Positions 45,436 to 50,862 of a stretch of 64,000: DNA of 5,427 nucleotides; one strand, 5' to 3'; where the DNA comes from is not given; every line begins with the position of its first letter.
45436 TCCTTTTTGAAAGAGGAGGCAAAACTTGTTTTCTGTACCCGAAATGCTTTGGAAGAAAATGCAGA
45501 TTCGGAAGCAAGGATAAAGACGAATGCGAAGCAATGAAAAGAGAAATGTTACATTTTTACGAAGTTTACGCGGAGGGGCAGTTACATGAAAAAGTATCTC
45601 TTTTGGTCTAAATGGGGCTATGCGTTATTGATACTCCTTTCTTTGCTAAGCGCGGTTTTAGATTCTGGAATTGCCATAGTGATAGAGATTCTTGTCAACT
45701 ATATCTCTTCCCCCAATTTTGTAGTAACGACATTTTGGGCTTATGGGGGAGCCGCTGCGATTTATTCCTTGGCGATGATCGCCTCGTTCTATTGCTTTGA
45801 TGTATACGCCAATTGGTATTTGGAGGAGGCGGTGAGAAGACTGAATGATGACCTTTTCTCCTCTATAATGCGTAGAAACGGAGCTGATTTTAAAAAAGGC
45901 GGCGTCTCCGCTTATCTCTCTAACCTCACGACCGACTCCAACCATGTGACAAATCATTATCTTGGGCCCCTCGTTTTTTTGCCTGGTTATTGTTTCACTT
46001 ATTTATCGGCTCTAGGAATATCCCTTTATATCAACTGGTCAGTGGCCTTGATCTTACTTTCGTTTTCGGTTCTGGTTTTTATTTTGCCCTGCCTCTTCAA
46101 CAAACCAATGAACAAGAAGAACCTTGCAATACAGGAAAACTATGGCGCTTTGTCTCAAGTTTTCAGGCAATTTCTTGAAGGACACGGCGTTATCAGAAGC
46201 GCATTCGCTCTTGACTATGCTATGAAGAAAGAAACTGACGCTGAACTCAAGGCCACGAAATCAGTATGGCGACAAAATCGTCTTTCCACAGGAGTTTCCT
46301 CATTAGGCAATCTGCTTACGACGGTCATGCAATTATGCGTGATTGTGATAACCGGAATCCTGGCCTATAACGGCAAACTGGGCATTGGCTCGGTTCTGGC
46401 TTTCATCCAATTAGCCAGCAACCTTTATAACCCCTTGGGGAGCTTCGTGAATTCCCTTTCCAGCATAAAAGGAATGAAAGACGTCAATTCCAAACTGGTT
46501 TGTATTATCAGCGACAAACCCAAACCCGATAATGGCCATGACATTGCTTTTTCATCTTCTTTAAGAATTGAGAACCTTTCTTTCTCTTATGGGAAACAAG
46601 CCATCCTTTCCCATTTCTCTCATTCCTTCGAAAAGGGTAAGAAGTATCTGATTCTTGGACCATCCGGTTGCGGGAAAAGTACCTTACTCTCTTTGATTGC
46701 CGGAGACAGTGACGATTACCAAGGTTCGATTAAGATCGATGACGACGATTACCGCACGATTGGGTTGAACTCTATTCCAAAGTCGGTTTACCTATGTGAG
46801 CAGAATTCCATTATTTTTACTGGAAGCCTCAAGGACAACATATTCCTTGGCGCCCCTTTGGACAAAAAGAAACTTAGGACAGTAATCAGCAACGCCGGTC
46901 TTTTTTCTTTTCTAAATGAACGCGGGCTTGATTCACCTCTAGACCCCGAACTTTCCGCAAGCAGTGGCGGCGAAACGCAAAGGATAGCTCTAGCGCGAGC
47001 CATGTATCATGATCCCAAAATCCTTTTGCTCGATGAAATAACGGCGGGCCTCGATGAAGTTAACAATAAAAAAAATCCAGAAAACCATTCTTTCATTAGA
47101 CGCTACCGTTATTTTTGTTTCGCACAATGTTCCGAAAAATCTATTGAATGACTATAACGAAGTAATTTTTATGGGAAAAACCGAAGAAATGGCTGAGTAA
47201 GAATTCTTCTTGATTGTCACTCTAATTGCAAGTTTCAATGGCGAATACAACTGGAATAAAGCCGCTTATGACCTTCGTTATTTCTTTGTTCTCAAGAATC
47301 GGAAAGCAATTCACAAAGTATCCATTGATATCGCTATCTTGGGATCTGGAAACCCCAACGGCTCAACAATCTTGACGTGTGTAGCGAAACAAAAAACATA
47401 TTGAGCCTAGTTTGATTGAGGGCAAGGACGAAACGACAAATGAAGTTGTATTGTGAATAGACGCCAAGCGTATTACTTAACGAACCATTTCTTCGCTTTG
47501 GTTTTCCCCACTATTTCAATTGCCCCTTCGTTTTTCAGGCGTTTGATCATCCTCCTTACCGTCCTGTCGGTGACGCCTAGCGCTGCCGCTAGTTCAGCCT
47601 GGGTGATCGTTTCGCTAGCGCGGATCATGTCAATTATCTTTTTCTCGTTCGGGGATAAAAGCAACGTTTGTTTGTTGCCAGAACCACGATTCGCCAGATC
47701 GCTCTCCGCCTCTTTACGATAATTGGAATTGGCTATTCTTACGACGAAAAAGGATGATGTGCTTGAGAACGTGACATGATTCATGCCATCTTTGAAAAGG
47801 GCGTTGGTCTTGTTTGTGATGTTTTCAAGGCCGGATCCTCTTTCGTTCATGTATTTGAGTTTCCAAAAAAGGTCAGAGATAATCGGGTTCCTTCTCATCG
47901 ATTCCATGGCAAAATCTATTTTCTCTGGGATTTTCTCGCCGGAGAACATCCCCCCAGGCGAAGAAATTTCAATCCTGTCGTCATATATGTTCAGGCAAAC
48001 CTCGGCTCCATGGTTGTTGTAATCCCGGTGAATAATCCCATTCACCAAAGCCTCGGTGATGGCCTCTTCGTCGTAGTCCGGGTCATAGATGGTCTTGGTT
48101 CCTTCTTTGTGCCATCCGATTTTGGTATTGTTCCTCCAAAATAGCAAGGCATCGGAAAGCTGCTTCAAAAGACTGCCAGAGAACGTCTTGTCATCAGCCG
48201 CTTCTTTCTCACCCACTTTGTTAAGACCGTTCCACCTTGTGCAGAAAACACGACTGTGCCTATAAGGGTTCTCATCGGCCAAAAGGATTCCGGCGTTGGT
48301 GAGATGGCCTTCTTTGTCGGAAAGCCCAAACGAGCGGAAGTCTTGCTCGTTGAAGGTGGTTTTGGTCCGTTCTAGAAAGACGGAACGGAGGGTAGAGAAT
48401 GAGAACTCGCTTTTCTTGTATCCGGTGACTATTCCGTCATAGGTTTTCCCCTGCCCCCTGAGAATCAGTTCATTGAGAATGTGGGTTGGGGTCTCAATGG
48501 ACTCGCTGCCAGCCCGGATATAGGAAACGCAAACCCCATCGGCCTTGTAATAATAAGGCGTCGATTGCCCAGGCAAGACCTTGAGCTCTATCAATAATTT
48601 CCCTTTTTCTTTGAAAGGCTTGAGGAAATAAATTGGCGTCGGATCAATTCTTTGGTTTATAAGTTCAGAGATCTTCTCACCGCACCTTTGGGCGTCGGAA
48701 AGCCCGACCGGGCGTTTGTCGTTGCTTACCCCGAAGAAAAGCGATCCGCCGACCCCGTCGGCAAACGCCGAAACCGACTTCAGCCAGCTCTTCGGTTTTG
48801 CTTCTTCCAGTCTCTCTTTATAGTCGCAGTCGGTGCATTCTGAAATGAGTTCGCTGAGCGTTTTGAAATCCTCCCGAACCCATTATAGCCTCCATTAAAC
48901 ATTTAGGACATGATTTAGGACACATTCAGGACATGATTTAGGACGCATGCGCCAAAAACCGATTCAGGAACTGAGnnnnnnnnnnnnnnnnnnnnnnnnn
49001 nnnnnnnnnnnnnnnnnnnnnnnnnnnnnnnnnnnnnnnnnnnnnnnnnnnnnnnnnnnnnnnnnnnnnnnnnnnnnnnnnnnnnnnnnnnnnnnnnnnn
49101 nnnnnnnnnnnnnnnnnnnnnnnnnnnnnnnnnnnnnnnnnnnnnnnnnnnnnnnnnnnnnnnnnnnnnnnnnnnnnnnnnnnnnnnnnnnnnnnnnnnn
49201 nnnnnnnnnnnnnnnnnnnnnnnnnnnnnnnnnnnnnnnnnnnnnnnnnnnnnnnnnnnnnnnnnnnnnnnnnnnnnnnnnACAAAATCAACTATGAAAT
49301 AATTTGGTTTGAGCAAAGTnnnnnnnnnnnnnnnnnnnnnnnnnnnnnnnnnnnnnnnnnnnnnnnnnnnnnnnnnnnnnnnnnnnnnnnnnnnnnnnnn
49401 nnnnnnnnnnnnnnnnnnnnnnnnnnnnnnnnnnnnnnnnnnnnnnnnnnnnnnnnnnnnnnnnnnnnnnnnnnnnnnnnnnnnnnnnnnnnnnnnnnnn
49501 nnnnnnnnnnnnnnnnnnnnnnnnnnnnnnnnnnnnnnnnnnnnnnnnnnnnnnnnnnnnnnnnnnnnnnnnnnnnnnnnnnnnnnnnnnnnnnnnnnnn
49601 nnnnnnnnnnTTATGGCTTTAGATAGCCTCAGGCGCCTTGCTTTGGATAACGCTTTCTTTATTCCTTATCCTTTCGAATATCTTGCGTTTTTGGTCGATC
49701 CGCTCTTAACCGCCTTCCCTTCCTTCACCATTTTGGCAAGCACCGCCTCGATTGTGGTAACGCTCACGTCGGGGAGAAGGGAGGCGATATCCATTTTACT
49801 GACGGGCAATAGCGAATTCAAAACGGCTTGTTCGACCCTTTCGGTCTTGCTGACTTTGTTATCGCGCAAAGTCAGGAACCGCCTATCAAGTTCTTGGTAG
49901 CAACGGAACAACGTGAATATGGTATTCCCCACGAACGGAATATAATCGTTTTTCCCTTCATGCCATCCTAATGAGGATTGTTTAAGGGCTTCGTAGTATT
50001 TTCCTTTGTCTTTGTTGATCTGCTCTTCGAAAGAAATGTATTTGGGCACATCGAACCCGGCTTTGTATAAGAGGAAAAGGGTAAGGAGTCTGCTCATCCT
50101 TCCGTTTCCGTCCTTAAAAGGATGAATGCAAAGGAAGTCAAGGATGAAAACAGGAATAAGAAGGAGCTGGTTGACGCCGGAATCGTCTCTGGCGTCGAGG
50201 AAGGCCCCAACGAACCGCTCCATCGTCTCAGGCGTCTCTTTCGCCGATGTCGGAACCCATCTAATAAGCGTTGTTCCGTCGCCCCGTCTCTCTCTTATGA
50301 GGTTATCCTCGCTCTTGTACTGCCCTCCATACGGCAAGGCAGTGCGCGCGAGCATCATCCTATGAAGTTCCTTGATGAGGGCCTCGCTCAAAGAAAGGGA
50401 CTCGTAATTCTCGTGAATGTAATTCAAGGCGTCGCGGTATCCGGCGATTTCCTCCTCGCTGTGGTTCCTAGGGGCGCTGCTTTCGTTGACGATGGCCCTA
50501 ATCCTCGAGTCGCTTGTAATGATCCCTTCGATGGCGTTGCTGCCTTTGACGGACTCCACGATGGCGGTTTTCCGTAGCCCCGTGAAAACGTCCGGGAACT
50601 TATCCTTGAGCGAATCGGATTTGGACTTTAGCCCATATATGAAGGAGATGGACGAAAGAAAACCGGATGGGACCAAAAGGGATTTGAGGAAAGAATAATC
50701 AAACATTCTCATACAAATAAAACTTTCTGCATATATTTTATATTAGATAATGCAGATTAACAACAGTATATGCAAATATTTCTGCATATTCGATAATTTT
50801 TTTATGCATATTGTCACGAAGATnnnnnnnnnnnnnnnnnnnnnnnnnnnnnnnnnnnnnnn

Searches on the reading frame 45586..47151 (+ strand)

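Call 10: search_protein_families(library=pfam, proteins=[window:45586-47151:+], max_evalue=0.01)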
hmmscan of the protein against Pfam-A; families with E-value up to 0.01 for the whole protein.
window:45586-47151:+ (521 aa): 7 families
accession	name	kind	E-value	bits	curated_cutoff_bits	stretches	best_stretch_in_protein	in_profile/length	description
PF00664.28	ABC_membrane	-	1.3e-26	94.4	28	1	14-283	3-273/274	ABC transporter transmembrane region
PF00005.33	ABC_tran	-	5e-26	92.4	25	1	342-487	2-137/137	ABC transporter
PF06414.18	Zeta_toxin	-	0.00017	21.5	22.3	1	345-391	10-56/199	Zeta toxin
PF13304.12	AAA_21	-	0.00028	21.5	27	0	356-394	4-52/304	AAA domain, putative AbiEii toxin, Type IV TA system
PF13555.12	AAA_29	-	0.0022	18.2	27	1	348-368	19-39/61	P-loop containing region of AAA domain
PF00004.35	AAA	-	0.0027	18.6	21.2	0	355-376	2-23/131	ATPase family associated with various cellular activities (AAA)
PF03193.22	RsgA_GTPase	-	0.0038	17.5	30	1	338-383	94-138/174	RsgA GTPase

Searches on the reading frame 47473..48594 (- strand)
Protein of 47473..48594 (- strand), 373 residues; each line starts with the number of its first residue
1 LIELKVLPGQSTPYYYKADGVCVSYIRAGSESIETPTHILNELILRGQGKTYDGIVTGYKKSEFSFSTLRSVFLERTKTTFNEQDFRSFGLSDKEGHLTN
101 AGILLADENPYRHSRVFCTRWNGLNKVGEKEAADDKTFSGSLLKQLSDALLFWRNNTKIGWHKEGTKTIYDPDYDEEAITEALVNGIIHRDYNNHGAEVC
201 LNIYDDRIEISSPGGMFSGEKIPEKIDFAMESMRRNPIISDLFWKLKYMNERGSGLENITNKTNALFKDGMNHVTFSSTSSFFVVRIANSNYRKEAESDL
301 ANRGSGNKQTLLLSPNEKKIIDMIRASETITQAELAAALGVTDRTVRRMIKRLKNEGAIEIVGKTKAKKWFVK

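Call 10: search_protein_families(library=pfam, proteins=[window:47473-48594:-], max_evalue=0.01)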
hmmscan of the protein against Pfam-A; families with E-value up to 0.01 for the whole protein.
window:47473-48594:- (373 aa): 24 families
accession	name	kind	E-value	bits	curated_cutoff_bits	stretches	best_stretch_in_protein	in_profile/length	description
PF13749.12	HATPase_c_4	-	2.2e-18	66.5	26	1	196-286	1-88/89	Putative ATP-dependent DNA helicase recG C-terminal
PF13412.12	HTH_24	-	9.7e-10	38.3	21.9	1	314-360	2-48/48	Winged helix-turn-helix DNA-binding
PF08279.18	HTH_11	-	1.3e-09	38.2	25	1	318-365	3-50/55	HTH domain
PF13545.12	HTH_Crp_2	-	2.8e-07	30.9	27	1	329-363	22-56/70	Crp-like helix-turn-helix domain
PF08220.18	HTH_DeoR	-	4e-06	26.9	21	1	318-359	3-44/57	DeoR-like helix-turn-helix domain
PF13384.12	HTH_23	-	4e-06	26.9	24.6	1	316-358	3-46/50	Homeodomain-like domain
PF01047.28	MarR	-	1.4e-05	25.3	24.6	1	313-360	1-48/59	MarR family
PF03965.22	Penicillinase_R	-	2.2e-05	25.2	22.6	0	313-370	1-62/115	Penicillinase repressor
PF12802.13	MarR_2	-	2.8e-05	24.6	27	1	313-360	3-51/61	MarR family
PF00392.27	GntR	-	2.9e-05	24.1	27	1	324-362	18-57/64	Bacterial regulatory proteins, gntR family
PF04545.22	Sigma70_r4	-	3.2e-05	23.8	24.1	1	313-352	5-43/50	Sigma-70, region 4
PF25213.1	HVO_A0261_N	-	5.9e-05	23.3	35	1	309-363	5-58/86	HVO_A0261 N-terminal domain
PF13551.12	HTH_29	-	0.00022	21.7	28.1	1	328-360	12-43/64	Winged helix-turn helix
PF13518.12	HTH_28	-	0.00029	21.3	25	1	329-358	12-41/52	Helix-turn-helix domain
PF21715.3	CggR_N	-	0.00041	20.4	30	1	319-361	7-49/71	CggR N-terminal DNA binding domain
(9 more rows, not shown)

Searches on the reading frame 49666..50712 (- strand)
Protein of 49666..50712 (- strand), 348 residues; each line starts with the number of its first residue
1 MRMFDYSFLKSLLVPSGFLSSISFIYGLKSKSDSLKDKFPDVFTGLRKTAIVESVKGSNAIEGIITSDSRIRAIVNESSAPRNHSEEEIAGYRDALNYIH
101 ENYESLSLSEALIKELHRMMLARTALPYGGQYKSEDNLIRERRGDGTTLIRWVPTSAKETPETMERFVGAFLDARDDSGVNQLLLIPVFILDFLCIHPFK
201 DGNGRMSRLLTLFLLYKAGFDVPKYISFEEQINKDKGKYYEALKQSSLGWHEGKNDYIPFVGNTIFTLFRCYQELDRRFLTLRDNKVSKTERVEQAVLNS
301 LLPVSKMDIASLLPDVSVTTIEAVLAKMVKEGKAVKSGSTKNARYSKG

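Call 10: search_protein_families(library=pfam, proteins=[window:49666-50712:-], max_evalue=0.01)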
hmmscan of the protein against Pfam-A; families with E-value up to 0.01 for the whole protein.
window:49666-50712:- (348 aa): 1 family
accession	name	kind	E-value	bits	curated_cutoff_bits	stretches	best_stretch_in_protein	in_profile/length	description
PF02661.23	Fic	-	6.2e-14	53.1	24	1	108-215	2-93/93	Fic/DOC family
